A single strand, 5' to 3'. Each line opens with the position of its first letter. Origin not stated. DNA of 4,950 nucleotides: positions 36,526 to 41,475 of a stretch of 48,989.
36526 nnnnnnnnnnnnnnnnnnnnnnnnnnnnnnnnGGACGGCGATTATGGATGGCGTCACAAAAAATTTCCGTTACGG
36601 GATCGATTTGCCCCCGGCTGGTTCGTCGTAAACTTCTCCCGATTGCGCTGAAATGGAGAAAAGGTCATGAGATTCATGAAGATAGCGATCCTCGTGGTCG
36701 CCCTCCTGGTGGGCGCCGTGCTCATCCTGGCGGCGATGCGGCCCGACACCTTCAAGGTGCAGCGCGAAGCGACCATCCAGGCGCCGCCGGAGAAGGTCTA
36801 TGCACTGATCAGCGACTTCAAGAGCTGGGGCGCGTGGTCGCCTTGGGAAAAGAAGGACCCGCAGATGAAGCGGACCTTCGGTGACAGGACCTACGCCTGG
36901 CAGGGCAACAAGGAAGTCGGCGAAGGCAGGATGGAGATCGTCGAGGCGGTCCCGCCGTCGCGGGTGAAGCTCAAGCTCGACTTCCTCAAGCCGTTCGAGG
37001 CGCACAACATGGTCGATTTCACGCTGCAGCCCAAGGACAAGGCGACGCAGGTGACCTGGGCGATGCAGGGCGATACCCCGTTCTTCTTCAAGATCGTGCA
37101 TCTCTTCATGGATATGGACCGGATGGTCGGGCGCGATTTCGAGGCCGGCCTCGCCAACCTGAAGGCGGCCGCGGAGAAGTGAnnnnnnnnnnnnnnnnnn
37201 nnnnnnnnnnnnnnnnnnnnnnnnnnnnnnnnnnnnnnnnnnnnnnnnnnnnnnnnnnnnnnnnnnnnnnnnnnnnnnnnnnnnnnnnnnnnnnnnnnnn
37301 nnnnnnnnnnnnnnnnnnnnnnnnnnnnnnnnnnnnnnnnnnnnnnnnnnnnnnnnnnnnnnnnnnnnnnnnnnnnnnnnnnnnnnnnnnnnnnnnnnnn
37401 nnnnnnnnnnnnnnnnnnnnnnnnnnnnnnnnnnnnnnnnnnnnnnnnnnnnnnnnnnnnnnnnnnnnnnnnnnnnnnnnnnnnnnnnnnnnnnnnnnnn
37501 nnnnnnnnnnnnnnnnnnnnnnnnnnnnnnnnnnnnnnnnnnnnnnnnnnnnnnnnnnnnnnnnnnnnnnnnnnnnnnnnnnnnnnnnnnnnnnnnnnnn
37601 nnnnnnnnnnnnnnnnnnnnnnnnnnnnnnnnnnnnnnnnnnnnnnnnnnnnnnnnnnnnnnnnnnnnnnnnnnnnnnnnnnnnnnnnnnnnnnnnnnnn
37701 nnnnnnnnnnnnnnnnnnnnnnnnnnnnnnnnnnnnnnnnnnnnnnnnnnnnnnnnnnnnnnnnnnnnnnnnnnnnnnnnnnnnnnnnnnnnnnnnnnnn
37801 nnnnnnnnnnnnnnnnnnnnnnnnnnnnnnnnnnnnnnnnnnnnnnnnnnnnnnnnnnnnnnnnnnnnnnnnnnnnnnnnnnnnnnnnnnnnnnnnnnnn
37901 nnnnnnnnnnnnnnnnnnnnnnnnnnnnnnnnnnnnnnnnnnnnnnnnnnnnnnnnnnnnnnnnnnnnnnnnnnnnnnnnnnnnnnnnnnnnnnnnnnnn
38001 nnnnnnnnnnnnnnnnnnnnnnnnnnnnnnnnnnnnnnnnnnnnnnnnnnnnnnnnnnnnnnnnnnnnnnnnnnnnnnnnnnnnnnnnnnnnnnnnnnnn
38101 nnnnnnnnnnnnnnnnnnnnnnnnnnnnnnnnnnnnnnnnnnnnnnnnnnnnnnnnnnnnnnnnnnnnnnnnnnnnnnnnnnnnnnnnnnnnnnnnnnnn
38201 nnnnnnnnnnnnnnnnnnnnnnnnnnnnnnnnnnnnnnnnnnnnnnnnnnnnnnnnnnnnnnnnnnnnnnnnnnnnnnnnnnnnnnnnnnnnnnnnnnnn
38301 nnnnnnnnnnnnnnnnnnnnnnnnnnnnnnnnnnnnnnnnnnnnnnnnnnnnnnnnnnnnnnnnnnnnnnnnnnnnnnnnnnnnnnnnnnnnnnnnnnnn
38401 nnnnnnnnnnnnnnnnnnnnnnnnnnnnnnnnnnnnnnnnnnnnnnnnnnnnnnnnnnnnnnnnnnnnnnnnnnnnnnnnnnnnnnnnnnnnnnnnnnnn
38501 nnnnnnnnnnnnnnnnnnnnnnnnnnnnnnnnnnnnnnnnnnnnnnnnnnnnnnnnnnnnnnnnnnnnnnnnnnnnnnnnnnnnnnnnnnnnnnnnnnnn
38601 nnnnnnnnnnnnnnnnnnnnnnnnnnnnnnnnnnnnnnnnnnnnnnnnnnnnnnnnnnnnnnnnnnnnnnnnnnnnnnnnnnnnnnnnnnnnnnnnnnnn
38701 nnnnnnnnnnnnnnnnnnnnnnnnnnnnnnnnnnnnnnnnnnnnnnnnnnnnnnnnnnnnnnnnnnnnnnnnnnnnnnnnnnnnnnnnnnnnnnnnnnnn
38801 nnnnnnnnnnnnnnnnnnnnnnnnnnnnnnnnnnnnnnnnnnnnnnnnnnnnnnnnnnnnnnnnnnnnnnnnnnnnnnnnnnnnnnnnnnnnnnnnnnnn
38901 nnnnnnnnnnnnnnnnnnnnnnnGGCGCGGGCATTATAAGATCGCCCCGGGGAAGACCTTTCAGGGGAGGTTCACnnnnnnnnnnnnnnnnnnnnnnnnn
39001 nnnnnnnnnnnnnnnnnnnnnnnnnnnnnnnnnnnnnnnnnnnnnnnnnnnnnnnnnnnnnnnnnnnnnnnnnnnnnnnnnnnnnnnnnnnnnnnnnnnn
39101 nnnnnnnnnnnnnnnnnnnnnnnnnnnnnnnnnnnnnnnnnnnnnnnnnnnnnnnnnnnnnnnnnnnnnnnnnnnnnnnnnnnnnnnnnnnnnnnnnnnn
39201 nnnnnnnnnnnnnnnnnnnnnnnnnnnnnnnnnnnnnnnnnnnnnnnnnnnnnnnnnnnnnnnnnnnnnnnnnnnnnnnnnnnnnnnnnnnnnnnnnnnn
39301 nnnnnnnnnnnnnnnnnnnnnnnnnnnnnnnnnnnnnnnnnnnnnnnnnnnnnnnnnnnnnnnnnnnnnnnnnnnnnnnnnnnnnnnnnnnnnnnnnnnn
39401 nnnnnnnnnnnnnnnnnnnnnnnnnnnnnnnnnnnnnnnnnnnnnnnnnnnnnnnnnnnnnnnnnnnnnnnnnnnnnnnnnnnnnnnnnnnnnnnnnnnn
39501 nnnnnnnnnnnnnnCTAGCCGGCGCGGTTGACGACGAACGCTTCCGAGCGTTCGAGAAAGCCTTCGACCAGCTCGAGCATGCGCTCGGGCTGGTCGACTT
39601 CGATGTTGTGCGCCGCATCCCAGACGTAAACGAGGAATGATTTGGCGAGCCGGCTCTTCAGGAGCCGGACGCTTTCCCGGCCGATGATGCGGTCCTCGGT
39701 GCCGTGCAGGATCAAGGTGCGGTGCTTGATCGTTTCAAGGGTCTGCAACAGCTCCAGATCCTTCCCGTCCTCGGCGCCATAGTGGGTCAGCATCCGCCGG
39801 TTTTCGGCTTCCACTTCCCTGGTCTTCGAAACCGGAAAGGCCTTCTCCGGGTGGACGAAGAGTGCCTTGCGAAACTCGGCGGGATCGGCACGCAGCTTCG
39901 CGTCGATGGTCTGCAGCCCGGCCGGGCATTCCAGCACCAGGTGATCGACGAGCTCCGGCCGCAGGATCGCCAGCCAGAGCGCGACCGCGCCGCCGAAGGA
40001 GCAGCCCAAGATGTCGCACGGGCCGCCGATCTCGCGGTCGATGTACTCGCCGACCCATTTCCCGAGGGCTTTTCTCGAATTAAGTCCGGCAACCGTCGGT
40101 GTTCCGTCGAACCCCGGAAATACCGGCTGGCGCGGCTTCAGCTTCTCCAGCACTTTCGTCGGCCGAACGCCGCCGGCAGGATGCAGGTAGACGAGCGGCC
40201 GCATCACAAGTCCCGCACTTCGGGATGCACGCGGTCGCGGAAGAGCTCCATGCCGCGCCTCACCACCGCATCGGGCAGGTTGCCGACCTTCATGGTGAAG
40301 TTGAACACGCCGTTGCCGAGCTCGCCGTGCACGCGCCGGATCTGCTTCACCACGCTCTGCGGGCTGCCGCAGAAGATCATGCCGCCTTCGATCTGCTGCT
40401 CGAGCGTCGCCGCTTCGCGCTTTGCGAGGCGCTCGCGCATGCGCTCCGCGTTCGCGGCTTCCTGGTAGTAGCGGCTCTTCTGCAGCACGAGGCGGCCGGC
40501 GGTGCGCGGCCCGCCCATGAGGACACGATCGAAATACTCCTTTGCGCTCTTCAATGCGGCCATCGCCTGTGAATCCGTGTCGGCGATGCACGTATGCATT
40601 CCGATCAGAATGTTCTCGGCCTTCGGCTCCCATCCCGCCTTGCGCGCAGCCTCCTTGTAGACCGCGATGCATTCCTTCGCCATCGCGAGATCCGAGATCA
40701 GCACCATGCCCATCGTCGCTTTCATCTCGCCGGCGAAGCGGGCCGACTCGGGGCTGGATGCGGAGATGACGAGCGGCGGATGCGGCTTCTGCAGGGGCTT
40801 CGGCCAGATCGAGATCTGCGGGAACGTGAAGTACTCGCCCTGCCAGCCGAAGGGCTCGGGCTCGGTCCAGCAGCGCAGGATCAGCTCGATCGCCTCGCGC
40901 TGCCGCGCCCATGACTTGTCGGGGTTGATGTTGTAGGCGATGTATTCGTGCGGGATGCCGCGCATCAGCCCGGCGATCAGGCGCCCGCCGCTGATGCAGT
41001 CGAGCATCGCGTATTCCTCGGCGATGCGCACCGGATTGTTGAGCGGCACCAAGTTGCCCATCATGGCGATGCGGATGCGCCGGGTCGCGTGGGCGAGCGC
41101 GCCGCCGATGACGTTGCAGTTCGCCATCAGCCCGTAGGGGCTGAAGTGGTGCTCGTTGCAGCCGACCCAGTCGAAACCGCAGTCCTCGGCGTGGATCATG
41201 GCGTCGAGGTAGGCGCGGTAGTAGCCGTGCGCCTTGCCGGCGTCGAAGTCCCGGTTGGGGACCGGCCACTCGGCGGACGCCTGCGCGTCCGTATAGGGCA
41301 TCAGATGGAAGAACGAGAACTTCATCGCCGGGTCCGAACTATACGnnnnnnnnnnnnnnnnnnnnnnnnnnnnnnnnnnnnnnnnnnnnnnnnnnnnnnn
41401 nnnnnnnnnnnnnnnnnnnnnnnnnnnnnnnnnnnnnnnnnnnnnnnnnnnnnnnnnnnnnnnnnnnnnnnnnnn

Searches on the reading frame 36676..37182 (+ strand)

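Call 17: search_protein_families(library=pfam, proteins=[window:36676-37182:+], max_evalue=0.001)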
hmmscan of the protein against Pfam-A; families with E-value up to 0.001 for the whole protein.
window:36676-37182:+ (168 aa): 3 families
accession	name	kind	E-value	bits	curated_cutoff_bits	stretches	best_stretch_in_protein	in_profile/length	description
PF10604.15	Polyketide_cyc2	-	2.8e-18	67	27.4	1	26-167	2-142/142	Polyketide cyclase / dehydrase and lipid transport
PF08327.17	AHSA1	-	1.6e-07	32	22.1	1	35-131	1-97/125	Activator of Hsp90 ATPase homolog 1-like protein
PF03364.25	Polyketide_cyc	-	5.1e-05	24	23.4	1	34-141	1-106/126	Polyketide cyclase / dehydrase and lipid transport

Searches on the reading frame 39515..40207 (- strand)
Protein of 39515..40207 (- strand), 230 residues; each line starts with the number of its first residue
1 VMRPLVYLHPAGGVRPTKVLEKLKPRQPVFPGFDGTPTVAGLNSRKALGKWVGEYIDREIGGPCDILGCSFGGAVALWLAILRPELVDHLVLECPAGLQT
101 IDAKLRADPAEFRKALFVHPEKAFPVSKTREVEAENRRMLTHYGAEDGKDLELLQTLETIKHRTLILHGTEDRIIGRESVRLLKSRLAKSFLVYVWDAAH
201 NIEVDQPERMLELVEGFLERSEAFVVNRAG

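Call 53: search_protein_families(library=pfam, proteins=[window:39515-40207:-], max_evalue=0.0001)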
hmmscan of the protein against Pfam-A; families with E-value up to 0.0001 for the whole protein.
window:39515-40207:- (230 aa): 3 families
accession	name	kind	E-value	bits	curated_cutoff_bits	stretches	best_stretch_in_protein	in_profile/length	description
PF00561.26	Abhydrolase_1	-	2.3e-08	34.5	25.8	0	66-101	73-110/245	alpha/beta hydrolase fold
PF12697.13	Abhydrolase_6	-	2.8e-07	31.9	26.3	1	30-212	35-216/217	Alpha/beta hydrolase family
PF12146.15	Hydrolase_4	-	1.4e-06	28.2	27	0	58-191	72-223/239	Serine aminopeptidase, S33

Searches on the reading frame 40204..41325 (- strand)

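Call 53: search_protein_families(library=pfam, proteins=[window:40204-41325:-], max_evalue=0.0001)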
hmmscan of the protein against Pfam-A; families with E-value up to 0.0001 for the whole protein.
window:40204-41325:- (373 aa): 1 family
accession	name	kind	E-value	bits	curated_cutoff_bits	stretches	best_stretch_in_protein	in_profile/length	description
PF00296.26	Bac_luciferase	-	5e-55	187.5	27.9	1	27-333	12-308/314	Luciferase-like monooxygenase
